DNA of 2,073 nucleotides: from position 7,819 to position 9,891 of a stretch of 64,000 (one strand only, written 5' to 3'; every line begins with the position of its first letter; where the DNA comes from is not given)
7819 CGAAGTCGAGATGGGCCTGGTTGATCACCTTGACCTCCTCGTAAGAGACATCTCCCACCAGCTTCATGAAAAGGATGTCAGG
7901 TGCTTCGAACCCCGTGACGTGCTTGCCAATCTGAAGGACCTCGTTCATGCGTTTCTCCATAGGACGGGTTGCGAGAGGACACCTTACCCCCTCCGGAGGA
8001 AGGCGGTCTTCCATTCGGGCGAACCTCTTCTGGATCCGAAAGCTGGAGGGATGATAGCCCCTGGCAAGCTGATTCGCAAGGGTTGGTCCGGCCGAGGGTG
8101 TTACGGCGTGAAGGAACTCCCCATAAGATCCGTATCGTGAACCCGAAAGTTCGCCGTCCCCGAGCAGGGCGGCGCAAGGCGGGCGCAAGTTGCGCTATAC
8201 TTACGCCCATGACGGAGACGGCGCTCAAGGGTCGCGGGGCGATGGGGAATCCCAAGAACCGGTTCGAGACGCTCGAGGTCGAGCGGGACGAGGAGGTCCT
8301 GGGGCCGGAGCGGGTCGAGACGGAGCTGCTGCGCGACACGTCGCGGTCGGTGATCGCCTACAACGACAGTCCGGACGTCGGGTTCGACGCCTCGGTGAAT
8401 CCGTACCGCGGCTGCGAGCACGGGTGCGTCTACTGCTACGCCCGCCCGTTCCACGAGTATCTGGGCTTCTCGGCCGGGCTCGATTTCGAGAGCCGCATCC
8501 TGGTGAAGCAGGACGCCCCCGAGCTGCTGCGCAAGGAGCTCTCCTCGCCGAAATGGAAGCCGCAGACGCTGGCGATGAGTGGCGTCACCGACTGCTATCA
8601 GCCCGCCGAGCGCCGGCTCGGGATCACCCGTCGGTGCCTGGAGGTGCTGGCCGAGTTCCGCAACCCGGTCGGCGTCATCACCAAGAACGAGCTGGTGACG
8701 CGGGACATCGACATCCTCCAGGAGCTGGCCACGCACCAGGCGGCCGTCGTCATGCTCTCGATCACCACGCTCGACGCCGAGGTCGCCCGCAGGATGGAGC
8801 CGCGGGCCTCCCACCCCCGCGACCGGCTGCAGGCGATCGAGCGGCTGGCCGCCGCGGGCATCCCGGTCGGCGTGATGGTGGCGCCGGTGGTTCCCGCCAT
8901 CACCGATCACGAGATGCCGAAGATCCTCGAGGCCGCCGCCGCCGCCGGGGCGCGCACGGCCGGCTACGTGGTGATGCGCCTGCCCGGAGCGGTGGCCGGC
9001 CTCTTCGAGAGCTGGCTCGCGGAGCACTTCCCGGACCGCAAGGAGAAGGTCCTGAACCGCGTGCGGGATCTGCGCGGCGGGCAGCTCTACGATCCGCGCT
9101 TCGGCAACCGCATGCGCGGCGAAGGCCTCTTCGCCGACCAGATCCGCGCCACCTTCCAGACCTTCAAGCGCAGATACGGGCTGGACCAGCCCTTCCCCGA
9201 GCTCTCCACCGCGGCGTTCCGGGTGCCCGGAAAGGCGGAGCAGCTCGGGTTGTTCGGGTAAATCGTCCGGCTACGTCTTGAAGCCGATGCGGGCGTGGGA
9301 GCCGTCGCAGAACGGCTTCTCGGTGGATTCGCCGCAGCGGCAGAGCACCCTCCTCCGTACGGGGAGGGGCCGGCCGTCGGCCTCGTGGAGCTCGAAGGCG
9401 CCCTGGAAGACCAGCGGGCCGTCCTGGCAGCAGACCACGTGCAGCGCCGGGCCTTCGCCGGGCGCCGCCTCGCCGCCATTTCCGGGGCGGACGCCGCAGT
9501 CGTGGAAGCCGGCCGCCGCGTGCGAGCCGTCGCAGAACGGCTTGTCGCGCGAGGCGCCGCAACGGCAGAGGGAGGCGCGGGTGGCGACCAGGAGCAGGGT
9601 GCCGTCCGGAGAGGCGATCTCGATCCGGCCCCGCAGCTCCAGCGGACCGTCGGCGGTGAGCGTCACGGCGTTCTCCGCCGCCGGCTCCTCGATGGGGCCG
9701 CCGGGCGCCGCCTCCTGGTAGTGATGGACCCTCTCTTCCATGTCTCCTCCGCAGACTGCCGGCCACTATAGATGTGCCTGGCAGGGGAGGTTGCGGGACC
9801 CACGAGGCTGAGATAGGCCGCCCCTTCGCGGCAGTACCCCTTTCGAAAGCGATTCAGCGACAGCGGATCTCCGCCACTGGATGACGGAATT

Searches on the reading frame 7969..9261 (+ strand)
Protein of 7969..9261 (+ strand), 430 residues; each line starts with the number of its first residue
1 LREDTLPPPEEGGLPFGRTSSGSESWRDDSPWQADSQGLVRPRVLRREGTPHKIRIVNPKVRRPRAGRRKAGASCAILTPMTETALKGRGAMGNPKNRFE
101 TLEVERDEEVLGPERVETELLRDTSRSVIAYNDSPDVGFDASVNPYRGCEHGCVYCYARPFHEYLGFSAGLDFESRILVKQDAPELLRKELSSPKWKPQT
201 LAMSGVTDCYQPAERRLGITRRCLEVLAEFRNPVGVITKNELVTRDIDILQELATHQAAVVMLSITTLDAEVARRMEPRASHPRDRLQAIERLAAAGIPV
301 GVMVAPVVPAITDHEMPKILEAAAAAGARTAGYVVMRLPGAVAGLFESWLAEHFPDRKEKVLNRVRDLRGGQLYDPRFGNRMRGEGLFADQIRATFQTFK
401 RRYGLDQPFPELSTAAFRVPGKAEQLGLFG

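Call 9: search_protein_families(library=pfam, proteins=[window:7969-9261:+], max_evalue=0.001)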
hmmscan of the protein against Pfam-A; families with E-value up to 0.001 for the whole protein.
window:7969-9261:+ (430 aa): 1 family
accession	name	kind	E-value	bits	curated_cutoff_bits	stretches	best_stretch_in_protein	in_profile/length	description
PF04055.27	Radical_SAM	-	1.1e-17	65.2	29.5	1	143-322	1-165/166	Radical SAM superfamily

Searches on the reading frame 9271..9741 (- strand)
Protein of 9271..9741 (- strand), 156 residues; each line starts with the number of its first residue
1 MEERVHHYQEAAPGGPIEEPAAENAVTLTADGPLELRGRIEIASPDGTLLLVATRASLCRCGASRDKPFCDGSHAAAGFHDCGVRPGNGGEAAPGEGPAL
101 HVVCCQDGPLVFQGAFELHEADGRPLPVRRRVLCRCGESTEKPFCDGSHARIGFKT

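Call 9: search_protein_families(library=pfam, proteins=[window:9271-9741:-], max_evalue=0.001)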
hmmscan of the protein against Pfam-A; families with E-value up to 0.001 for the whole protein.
window:9271-9741:- (156 aa): 1 family
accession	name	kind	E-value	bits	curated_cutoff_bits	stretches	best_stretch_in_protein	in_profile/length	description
PF09360.15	zf-CDGSH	-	1.1e-32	112.4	29.5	2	107-150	1-48/48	Iron-binding zinc finger CDGSH type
